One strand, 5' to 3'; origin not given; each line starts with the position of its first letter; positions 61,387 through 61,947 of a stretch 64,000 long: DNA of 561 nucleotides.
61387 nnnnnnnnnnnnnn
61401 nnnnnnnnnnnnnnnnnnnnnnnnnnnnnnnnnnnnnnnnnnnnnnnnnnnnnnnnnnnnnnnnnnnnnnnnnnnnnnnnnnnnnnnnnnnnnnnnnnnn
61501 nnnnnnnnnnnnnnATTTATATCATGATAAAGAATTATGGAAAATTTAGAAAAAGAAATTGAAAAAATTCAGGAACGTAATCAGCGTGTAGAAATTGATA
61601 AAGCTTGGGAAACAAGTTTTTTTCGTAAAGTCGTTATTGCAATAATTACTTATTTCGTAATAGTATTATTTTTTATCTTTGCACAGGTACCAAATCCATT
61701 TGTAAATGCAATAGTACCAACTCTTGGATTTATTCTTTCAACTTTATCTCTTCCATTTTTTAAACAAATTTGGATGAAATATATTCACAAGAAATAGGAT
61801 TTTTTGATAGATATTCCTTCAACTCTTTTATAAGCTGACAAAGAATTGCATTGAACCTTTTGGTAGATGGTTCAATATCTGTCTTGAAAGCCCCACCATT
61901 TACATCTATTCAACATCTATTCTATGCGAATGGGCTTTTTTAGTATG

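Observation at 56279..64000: tRNA-Met-anchored accessory island of small cassettes separated by same-orientation copies of the tRNA 3' half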

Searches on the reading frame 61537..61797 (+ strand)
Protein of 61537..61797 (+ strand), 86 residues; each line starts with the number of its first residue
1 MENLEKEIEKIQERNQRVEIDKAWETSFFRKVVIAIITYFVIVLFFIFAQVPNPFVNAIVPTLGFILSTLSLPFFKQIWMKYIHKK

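Call 10: search_protein_families(library=pfam, proteins=[window:61537-61797:+], max_evalue=0.1)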
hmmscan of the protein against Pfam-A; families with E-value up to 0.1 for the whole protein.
window:61537-61797:+ (86 aa): 2 families
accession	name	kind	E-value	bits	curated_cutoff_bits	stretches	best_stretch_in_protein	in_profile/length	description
PF02355.23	SecD_SecF_C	-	0.016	15.1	20.5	1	4-77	108-180/189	Protein export membrane protein SecD/SecF, C-terminal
PF12420.13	DUF3671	-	0.041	13.8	34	1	6-86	132-211/223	Fam-L, Fam-M like protein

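Call 11: search_protein_families(library=padloc, proteins=[window:61537-61797:+], max_evalue=0.01)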
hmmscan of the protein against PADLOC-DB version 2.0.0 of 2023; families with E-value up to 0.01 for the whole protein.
window:61537-61797:+ (86 aa): 0 families

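Call 62: search_protein_families(library=ncbifam, proteins=[window:61537-61797:+], max_evalue=0.05)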
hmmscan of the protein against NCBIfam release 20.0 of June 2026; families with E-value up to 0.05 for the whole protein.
window:61537-61797:+ (86 aa): 0 families
